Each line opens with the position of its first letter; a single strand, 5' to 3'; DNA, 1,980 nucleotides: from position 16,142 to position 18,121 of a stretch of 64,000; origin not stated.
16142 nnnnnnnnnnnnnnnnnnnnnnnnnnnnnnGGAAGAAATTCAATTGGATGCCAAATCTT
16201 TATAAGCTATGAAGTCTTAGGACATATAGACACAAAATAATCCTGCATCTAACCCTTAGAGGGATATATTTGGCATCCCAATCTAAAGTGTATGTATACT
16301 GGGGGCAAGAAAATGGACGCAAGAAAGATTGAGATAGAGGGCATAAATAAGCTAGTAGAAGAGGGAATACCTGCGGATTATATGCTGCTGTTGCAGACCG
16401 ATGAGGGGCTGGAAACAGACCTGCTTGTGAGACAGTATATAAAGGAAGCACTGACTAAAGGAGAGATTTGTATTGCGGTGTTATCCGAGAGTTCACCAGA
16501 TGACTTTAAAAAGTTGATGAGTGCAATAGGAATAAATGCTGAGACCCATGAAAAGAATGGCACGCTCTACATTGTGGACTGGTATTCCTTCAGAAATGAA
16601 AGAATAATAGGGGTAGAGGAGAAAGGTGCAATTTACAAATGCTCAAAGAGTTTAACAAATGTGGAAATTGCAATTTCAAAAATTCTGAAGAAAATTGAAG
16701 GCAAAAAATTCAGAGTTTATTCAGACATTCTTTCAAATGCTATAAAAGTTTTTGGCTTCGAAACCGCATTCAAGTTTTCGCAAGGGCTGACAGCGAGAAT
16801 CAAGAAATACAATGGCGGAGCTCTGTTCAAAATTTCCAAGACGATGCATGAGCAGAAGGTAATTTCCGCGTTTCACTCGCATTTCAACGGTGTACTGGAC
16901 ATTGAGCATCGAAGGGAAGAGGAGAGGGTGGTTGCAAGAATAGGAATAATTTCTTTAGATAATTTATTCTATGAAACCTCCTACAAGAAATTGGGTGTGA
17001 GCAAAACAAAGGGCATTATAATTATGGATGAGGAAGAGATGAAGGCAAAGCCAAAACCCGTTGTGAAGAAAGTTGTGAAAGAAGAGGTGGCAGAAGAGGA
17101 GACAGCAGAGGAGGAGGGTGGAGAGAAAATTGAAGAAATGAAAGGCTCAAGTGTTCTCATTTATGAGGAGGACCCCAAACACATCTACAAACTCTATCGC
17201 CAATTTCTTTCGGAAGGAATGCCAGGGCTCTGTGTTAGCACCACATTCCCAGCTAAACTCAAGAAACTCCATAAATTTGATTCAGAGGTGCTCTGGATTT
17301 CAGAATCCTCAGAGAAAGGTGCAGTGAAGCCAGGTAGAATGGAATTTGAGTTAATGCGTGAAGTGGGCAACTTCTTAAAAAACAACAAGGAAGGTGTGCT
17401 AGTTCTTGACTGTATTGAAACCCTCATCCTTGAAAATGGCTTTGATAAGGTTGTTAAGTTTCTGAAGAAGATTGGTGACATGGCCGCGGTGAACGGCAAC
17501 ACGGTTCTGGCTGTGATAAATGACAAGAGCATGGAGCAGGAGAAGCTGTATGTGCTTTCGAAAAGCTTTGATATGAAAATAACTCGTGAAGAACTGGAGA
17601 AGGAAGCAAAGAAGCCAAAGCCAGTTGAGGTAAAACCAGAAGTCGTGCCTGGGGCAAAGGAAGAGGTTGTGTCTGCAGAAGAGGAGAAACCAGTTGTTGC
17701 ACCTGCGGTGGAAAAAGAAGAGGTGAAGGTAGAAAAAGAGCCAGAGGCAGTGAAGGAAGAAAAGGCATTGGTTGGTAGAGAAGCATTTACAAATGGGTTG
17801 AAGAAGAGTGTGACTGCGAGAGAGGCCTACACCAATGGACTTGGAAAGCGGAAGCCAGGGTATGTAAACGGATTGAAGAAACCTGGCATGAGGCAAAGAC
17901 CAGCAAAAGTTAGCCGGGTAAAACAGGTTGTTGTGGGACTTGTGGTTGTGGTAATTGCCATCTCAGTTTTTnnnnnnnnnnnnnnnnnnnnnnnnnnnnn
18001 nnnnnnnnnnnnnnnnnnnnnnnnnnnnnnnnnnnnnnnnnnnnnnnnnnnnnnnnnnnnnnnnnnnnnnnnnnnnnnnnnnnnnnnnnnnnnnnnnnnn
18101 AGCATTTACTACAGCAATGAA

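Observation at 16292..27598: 3768-aa fusion of cytoplasmic KaiC-like/DUF835 pseudo-ATPase domains to a giant six-module beta-helix ectodomain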

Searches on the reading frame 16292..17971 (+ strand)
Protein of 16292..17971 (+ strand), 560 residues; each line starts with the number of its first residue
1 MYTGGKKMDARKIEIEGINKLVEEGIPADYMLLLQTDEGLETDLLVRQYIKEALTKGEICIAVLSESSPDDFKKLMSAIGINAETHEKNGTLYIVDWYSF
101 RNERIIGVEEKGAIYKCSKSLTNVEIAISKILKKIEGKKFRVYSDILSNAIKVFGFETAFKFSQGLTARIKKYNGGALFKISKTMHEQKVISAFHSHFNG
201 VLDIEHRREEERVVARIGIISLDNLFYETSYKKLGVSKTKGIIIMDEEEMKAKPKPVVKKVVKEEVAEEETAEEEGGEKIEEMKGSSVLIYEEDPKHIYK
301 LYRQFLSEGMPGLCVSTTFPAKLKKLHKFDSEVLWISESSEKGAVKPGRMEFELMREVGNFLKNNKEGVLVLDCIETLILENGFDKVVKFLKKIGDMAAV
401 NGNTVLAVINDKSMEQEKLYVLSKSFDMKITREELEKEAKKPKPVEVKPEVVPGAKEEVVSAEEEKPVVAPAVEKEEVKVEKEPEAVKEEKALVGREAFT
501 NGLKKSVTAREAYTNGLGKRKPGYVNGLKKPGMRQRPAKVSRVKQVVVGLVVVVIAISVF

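Call 4: search_protein_families(library=pfam, proteins=[window:16292-17971:+], max_evalue=0.1)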
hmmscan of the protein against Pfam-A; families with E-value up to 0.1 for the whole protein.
window:16292-17971:+ (560 aa): 5 families
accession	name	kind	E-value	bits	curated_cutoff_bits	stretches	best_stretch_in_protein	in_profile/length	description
PF05763.18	DUF835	-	2.3e-26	92.6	33.1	1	294-426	4-136/136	Protein of unknown function (DUF835)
PF06745.19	ATPase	-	3.4e-11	43.4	26.6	1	13-248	3-230/231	KaiC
PF24336.1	DUF7504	-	3.6e-07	31.2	27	1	119-202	88-177/179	Family of unknown function (DUF7504)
PF23365.1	DUF7090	-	7.4e-07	29.5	27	1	126-206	105-184/192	Family of unknown function (DUF7090)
PF14417.12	MEDS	-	0.00091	19.5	29.8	1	45-101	16-72/161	MEDS: MEthanogen/methylotroph, DcmR Sensory domain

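Call 5: search_protein_families(library=ncbifam, proteins=[window:16292-17971:+], max_evalue=0.1)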
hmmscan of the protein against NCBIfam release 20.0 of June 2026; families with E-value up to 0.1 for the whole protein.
window:16292-17971:+ (560 aa): 7 families
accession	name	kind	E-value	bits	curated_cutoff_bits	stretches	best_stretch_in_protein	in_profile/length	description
TIGR03877.1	thermo_KaiC_1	hypoth_equivalog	3.7e-09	36.4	307.25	1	12-101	5-94/238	KaiC domain-containing protein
NF004723.0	PRK06067.1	subfamily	5.5e-07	29.3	194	2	353-429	116-191/243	flagellar accessory protein FlaH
NF006799.0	PRK09302.1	equivalog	1.6e-05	23.6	408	1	17-98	261-342/515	circadian clock protein KaiC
TIGR03881.1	KaiC_arch_4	hypoth_equivalog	4.7e-05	23.2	247.8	1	14-136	6-113/231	KaiC domain-containing protein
NF052589.1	ArlH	equivalog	0.0044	16.7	215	0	354-431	103-181/229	archaellum protein ArlH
TIGR03880.1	KaiC_arch_3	hypoth_equivalog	0.0086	15.6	249.45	1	15-96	2-82/224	KaiC domain-containing protein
NF006320.0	PRK08533.1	equivalog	0.01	15.5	215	0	366-432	117-183/230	flagellar accessory protein FlaH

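Call 11: find_homologous_proteins(query=window:16292-17971:+, max_evalue=0.001)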
Query window:16292-17971:+ (560 aa): 4 proteins with E <= 0.001 among 8000 candidates.
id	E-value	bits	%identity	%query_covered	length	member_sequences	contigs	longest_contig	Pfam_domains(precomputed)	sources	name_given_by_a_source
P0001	2.3e-111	391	68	50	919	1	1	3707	PF05763.19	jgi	-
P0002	4.8e-104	367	68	50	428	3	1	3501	PF05763.19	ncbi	ncbi:MAG: DUF835 domain-containing protein, partial [Thermoplasmata archaeon]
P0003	9.6e-27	112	40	28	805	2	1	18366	PF05763.19,PF20773.6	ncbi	-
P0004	4.8e-26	110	40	26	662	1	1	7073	PF05763.19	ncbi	ncbi:MAG: DUF835 domain-containing protein [Thermoplasmata archaeon]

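Call 20: find_encoding_contigs(protein=P0001, flank=10000)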
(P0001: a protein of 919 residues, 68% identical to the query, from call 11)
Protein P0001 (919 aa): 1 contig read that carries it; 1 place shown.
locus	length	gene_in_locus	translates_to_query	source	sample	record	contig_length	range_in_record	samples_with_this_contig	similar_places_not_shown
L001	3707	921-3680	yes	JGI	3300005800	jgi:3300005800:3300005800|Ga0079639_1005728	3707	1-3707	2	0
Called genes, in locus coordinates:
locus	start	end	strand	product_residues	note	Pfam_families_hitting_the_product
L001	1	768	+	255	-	?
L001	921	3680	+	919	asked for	PF05763:DUF835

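Call 21: find_encoding_contigs(protein=P0002, flank=10000)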
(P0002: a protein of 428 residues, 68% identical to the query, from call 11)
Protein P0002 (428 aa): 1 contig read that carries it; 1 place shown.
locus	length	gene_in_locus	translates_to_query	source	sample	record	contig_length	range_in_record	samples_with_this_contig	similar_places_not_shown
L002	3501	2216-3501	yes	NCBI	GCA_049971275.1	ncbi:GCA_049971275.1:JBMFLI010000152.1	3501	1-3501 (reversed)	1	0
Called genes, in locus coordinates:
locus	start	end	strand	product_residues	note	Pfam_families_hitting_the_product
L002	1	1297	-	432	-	PF00587:tRNA-synt_2b, PF03129:HGTP_anticodon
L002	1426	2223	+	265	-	PF06745:ATPase, PF23365:DUF7090 (weak)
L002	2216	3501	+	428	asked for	PF05763:DUF835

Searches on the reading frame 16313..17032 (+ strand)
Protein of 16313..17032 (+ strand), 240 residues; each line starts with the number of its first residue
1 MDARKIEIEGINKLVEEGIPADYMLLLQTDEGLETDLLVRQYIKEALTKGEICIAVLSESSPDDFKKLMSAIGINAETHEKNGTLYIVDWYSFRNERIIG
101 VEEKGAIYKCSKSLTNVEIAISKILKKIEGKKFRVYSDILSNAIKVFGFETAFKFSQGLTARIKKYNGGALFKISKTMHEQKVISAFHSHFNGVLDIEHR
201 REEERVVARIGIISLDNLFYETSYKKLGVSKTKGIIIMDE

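Call 30: find_homologous_proteins(query=window:16313-17032:+, max_evalue=0.001)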
Query window:16313-17032:+ (240 aa): 1 proteins with E <= 0.001 among 555 candidates.
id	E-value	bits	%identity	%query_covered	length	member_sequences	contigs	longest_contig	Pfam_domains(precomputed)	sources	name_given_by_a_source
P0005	2.5e-127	441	82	100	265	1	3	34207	PF06745.20,PF23365.2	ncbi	ncbi:MAG: DUF7090 family protein [Thermoplasmata archaeon]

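Call 31: find_encoding_contigs(protein=P0005, flank=10000, max_places=5)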
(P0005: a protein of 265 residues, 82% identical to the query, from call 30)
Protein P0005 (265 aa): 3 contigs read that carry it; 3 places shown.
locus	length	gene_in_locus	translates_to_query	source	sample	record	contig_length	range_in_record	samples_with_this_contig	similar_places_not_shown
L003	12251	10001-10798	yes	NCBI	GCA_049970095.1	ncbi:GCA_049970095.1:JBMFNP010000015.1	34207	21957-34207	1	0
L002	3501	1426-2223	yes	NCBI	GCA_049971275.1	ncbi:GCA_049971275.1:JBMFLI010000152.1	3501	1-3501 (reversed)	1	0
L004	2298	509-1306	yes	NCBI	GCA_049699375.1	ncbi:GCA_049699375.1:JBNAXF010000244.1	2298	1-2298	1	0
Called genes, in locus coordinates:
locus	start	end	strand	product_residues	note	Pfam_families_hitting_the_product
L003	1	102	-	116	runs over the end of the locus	PF00366:Ribosomal_S17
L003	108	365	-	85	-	PF01868:RNase_P-MRP_p29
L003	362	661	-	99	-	PF05046:Img2 (weak), PF01253:SUI1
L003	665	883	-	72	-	PF00831:Ribosomal_L29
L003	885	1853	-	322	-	PF07650:KH_2, PF00189:Ribosomal_S3_C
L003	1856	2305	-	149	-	PF00237:Ribosomal_L22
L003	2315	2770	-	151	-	PF00203:Ribosomal_S19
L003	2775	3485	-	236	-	PF03947:Ribosomal_L2_C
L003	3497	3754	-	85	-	PF00276:Ribosomal_L23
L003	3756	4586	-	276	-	PF00573:Ribosomal_L4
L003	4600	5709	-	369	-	PF00297:Ribosomal_L3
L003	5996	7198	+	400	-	PF01546:Peptidase_M20, PF07687:M20_dimer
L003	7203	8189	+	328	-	PF02729:OTCace_N, PF00185:OTCace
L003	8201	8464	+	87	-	PF02597:ThiS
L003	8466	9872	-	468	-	PF00587:tRNA-synt_2b, PF03129:HGTP_anticodon, PF09180:ProRS-C_1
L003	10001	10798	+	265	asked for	PF06745:ATPase, PF23365:DUF7090 (weak)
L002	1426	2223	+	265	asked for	PF06745:ATPase, PF23365:DUF7090 (weak)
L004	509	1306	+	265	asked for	PF06745:ATPase, PF23365:DUF7090 (weak)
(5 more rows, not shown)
